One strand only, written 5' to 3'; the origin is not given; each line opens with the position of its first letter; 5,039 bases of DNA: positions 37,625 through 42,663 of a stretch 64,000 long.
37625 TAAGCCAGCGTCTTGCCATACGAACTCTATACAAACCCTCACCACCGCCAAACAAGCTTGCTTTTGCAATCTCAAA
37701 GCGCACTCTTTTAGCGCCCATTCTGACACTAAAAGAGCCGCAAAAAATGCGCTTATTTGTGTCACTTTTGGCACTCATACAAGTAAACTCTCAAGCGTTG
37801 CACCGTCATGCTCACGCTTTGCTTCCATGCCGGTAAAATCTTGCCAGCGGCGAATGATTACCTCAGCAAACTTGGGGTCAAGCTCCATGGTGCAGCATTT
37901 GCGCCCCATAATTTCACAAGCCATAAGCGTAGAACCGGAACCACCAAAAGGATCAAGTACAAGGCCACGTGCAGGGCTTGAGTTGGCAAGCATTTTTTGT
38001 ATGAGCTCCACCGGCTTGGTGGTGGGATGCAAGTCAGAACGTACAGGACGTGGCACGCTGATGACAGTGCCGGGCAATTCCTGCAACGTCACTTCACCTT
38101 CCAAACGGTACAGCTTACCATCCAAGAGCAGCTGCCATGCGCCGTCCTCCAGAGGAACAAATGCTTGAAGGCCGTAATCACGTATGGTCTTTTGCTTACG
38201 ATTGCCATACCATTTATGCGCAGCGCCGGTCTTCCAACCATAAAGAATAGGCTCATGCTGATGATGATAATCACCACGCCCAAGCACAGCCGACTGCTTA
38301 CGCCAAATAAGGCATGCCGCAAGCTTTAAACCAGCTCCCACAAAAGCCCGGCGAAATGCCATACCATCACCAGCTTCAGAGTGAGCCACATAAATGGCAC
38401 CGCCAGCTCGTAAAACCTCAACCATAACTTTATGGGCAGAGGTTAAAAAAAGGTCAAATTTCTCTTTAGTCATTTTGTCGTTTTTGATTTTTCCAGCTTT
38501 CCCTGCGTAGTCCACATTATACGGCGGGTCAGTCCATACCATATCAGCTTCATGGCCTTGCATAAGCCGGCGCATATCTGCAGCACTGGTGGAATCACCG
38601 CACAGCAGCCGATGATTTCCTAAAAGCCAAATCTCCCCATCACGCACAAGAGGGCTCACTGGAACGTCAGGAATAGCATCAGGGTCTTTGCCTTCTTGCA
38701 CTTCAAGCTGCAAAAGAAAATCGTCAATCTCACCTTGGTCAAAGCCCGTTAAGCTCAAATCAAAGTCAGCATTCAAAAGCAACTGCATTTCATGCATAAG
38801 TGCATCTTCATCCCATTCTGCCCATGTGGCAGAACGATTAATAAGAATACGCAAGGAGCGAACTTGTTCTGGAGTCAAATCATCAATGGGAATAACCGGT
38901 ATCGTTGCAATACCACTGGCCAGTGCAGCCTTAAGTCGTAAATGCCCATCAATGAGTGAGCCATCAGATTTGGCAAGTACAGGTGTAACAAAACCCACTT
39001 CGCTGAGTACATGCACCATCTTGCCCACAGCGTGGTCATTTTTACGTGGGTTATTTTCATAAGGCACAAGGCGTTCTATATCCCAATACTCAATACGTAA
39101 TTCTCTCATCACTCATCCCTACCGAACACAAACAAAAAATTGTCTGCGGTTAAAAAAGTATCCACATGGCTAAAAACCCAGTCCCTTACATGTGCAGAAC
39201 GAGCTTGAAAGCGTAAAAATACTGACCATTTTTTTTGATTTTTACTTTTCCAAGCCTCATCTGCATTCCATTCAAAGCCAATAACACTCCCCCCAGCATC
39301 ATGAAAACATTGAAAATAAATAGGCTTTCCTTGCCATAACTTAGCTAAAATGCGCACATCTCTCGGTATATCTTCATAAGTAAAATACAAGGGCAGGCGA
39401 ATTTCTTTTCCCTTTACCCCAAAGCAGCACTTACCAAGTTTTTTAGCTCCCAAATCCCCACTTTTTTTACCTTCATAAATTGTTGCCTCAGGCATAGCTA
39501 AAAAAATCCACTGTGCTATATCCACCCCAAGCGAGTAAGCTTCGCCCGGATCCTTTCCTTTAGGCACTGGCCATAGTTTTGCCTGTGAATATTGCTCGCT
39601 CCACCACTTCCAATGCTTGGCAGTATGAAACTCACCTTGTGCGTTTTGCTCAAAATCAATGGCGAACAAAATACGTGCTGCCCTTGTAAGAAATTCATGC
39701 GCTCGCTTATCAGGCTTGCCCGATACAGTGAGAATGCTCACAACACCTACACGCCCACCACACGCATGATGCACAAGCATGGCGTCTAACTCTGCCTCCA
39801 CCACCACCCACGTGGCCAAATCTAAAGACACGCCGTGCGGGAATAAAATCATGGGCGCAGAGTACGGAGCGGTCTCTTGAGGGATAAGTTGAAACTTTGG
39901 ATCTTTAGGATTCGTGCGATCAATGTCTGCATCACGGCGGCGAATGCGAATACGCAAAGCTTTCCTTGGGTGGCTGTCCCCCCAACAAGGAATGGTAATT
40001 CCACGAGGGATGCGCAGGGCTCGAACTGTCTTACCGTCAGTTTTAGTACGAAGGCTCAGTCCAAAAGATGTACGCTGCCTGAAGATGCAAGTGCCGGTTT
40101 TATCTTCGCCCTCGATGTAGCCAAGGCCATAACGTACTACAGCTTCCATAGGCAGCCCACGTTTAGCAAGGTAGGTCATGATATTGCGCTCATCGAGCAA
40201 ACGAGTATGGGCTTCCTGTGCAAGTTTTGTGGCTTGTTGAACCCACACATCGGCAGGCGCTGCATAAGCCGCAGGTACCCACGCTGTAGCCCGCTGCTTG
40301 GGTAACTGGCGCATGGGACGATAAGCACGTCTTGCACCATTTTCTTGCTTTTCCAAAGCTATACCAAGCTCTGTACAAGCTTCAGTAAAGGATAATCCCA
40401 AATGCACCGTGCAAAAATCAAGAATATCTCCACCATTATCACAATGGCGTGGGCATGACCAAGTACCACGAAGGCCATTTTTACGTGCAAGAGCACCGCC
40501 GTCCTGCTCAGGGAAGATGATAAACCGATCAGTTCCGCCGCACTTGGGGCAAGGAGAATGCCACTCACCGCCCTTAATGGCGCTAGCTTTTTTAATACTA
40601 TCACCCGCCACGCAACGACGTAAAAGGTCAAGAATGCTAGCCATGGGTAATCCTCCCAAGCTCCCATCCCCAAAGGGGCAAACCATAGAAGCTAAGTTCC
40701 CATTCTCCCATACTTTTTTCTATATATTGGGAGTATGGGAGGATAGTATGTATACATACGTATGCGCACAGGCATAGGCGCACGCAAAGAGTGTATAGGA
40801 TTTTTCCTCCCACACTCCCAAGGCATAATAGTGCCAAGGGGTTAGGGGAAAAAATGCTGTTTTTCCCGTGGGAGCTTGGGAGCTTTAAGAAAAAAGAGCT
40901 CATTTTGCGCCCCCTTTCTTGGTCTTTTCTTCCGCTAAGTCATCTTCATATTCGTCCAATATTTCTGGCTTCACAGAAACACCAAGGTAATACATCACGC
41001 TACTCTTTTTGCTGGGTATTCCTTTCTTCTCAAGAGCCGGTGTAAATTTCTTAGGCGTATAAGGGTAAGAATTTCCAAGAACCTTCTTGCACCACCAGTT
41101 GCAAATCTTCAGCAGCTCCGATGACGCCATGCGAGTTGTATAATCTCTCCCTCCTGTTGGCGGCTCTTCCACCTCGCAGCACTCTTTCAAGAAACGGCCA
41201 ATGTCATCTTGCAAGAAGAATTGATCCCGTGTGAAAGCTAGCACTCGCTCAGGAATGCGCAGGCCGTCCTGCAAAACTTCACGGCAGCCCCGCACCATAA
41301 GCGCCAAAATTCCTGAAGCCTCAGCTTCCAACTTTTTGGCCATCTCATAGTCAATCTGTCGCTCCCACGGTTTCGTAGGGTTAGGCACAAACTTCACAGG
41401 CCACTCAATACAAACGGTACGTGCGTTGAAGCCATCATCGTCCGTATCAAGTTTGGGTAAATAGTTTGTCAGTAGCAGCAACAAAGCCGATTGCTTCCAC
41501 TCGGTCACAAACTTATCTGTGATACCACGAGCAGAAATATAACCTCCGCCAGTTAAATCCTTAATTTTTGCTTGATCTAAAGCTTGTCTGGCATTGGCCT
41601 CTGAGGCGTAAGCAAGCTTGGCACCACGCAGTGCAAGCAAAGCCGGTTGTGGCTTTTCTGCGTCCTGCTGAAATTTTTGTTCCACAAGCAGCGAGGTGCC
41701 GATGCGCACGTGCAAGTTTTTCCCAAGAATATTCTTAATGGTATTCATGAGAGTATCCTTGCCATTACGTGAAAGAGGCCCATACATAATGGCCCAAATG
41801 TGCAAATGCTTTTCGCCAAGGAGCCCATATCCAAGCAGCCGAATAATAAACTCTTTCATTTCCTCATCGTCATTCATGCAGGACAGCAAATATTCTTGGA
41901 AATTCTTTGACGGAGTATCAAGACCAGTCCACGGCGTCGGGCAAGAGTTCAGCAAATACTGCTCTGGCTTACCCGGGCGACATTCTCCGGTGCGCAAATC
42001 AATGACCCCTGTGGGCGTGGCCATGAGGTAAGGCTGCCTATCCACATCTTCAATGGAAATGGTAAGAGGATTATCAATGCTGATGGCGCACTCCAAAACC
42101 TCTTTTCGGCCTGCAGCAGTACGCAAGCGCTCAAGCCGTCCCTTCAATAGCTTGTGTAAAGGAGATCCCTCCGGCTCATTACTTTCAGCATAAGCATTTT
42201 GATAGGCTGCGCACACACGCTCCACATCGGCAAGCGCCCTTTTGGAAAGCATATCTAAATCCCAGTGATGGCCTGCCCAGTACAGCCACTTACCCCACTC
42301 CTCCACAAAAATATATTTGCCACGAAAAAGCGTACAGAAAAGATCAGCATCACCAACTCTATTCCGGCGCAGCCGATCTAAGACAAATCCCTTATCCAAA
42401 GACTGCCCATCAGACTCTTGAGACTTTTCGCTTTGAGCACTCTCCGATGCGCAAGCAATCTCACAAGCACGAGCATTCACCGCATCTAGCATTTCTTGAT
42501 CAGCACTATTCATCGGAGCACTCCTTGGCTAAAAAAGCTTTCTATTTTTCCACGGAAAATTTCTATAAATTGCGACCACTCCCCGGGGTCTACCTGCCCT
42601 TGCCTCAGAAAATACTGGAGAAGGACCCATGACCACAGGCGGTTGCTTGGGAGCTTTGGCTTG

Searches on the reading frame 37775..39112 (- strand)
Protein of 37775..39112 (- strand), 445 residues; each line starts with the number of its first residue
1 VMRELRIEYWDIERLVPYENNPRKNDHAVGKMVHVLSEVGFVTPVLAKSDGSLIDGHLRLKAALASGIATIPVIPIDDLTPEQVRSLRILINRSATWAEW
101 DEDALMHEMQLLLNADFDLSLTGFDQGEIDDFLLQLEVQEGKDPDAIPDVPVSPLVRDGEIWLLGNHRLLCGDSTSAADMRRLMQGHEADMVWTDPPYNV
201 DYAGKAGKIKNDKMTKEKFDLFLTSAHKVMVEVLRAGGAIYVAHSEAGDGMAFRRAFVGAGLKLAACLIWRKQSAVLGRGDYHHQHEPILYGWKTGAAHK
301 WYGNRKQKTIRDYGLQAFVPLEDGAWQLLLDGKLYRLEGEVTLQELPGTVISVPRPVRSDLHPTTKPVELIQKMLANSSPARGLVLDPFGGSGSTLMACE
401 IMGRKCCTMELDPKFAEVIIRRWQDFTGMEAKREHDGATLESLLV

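Call 25: search_protein_families(library=pfam, proteins=[window:37775-39112:-], max_evalue=0.01)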
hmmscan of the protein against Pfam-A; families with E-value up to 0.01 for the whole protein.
window:37775-39112:- (445 aa): 2 families
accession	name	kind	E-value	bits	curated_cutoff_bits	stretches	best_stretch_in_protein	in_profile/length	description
PF01555.25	N6_N4_Mtase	-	7.3e-28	98.5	26.7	1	190-419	2-219/221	DNA methylase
PF03602.21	Cons_hypoth95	-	6e-05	23.2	24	0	177-219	101-146/182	Conserved hypothetical protein 95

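Call 83: search_protein_families(library=padloc, proteins=[window:37775-39112:-], max_evalue=0.01)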
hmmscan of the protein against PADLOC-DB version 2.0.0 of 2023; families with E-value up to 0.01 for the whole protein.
window:37775-39112:- (445 aa): 56 families (the best 25 are shown)
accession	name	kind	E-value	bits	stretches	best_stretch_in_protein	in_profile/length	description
PDLC03229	MTase_II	-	1.3e-128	427.5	2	6-312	9-329/436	Type II methyltransferase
PDLC03299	MTase_II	-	3e-27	93.9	1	166-430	14-267/296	Type II methyltransferase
PDLC03371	MTase_II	-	4.2e-26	90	1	184-425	25-254/260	Type II methyltransferase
PDLC03320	MTase_II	-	2.9e-17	60.8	1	358-429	205-280/289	Type II methyltransferase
PDLC03308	MTase_II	-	6.8e-16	56.3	2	358-425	329-397/419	Type II methyltransferase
PDLC03228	MTase_II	-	3.7e-15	54.4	2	361-418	143-200/227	Type II methyltransferase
PDLC03216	MTase_II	-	2.8e-13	47.6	1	360-430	192-262/364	Type II methyltransferase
PDLC03265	MTase_II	-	3.3e-13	47.8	1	361-426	266-331/333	Type II methyltransferase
PDLC03353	MTase_II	-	4.1e-13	47.5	1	361-424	188-251/260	Type II methyltransferase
PDLC03387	MTase_II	-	3.6e-12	44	1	358-424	210-276/289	Type II methyltransferase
PDLC03238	MTase_II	-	1.9e-11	41.7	2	366-414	308-356/428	Type II methyltransferase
PDLC03738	oMTase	-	3e-10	37.4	1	360-426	202-268/376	orphan methyltransferase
PDLC03339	MTase_II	-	4.1e-10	37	1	362-422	210-270/399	Type II methyltransferase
PDLC03305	MTase_II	-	5.6e-10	37.1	1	361-431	182-250/513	Type II methyltransferase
PDLC03354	MTase_II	-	2.6e-09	34.6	1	361-424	320-383/425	Type II methyltransferase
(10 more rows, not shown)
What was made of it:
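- This phage also has a second methylase among its replication genes, at 37775-39112 (calls 25, 83).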

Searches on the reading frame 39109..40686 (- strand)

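Call 25: search_protein_families(library=pfam, proteins=[window:39109-40686:-], max_evalue=0.01)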
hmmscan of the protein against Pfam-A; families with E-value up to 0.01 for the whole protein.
window:39109-40686:- (525 aa): 1 family
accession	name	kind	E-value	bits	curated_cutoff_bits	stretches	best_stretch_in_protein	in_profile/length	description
PF08273.17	Zn_Ribbon_Prim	-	2.2e-07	31.5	23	1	43-87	3-35/37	Zinc-binding domain of primase-helicase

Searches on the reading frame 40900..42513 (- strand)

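Call 25: search_protein_families(library=pfam, proteins=[window:40900-42513:-], max_evalue=0.01)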
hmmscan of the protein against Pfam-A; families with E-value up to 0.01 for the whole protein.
window:40900-42513:- (537 aa): 2 families
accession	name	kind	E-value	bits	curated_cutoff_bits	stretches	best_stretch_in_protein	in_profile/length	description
PF08706.16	D5_N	-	7.6e-21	75.3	22.4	1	56-210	1-141/145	D5 N terminal like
PF19263.5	DUF5906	-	0.00031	21.8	27.6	1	243-360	1-110/114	Family of unknown function (DUF5906)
